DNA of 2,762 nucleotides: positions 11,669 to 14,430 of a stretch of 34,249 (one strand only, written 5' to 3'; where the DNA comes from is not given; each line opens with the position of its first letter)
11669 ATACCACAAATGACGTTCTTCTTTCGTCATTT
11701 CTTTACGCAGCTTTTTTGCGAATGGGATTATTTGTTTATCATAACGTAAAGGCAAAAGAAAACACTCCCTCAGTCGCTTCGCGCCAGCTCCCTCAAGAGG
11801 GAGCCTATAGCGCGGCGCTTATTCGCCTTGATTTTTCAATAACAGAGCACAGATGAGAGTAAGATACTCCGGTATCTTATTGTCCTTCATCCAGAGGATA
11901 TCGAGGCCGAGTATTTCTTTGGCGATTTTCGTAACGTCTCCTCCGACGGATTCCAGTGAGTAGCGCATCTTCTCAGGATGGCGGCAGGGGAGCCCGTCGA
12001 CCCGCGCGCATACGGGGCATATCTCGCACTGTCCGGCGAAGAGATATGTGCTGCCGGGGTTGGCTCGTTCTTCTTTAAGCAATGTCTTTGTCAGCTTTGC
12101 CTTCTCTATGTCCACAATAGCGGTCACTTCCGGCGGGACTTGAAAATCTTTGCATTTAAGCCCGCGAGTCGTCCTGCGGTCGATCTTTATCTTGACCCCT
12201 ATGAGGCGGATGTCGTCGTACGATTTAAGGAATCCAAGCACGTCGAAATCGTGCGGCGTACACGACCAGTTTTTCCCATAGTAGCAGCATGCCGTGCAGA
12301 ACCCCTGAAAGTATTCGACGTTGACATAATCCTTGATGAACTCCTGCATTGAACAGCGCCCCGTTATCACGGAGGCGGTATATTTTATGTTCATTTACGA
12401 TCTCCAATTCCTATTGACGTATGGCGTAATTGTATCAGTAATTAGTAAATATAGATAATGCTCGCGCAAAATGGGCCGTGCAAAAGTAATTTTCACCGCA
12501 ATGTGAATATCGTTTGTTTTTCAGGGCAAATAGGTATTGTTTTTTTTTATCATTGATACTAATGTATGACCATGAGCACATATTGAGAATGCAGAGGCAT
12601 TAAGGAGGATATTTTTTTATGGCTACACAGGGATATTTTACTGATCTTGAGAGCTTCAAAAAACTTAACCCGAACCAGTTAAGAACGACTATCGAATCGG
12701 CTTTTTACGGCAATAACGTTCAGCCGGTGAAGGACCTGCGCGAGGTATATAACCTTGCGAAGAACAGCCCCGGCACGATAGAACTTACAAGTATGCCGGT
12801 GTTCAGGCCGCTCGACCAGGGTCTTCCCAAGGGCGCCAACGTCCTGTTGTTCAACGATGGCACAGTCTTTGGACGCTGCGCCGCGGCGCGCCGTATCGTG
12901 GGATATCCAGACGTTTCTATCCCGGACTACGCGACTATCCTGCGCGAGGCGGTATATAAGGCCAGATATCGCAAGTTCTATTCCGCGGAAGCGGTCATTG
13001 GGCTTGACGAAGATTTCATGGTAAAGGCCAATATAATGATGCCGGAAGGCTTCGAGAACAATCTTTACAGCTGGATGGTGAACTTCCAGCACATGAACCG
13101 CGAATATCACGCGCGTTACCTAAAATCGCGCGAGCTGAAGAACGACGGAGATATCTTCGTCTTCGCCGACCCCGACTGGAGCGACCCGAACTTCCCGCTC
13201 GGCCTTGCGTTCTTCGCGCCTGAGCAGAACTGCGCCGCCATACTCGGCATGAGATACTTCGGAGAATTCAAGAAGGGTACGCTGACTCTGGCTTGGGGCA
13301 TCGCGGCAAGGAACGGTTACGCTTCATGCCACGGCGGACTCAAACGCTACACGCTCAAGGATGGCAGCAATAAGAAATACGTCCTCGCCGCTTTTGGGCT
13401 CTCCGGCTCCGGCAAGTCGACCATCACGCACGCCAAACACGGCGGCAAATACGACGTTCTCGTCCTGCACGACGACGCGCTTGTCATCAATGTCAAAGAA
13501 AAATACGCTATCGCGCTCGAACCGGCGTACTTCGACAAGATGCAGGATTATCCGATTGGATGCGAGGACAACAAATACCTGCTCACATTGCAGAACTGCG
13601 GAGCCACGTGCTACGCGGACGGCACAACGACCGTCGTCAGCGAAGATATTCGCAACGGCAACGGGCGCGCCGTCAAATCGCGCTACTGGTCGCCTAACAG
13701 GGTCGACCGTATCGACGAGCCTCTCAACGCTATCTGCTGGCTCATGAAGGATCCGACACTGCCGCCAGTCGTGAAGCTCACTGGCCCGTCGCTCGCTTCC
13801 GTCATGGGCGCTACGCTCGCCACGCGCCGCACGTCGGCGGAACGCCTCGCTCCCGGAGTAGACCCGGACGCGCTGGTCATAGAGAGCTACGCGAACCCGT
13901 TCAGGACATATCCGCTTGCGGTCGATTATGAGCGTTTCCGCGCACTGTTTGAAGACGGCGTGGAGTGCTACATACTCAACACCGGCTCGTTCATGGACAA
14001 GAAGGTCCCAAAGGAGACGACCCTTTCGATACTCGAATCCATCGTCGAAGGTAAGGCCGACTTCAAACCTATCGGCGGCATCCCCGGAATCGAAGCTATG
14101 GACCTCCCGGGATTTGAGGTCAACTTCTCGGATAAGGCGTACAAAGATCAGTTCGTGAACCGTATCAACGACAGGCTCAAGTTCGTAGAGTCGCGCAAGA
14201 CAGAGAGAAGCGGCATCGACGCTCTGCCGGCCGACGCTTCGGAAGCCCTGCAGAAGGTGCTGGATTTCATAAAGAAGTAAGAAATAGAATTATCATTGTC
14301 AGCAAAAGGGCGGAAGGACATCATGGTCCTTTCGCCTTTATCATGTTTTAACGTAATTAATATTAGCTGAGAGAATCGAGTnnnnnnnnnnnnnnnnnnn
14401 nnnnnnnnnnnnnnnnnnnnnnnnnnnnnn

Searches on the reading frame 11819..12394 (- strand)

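Call 14: search_protein_families(library=ncbifam, proteins=[window:11819-12394:-], max_evalue=0.00001)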
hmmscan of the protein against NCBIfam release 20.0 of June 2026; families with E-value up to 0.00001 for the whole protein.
window:11819-12394:- (191 aa): 0 families

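Call 64: search_protein_families(library=pfam, proteins=[window:11819-12394:-], max_evalue=0.01)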
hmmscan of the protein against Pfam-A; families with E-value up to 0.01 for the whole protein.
window:11819-12394:- (191 aa): 1 family
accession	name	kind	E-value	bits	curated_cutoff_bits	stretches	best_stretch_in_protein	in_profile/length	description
PF10050.14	DUF2284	-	7.8e-20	71.7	25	1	29-174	14-153/161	Predicted metal-binding protein (DUF2284)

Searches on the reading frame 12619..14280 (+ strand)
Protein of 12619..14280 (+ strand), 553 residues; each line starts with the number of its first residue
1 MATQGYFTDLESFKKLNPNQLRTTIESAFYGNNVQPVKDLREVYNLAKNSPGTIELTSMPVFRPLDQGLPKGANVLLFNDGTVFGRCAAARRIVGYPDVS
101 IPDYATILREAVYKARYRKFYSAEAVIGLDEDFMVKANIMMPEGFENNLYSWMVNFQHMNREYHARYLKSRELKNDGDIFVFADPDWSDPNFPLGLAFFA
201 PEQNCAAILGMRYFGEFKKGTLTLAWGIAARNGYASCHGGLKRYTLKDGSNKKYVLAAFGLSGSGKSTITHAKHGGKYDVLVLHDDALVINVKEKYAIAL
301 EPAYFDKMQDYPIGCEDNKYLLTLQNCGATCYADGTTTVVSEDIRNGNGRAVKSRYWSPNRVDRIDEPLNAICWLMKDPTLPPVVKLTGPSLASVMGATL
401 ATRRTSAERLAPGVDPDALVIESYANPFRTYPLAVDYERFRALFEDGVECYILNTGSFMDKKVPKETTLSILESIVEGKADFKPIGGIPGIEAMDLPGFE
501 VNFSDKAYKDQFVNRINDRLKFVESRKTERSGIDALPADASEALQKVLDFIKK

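Call 14: search_protein_families(library=ncbifam, proteins=[window:12619-14280:+], max_evalue=0.00001)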
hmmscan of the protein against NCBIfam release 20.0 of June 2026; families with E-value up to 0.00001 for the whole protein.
window:12619-14280:+ (553 aa): 1 family
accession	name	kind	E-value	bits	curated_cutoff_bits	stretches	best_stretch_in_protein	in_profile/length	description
NF006821.0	PRK09344.1-3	subfamily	1.2e-29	103.3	369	1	109-483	87-459/525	phosphoenolpyruvate carboxykinase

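Call 64: search_protein_families(library=pfam, proteins=[window:12619-14280:+], max_evalue=0.01)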
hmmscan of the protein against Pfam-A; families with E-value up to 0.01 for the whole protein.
window:12619-14280:+ (553 aa): 1 family
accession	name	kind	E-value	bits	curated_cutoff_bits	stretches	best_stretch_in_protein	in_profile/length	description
PF01293.25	PEPCK_ATP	-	1.2e-12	47.7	26.5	1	104-480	71-440/465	Phosphoenolpyruvate carboxykinase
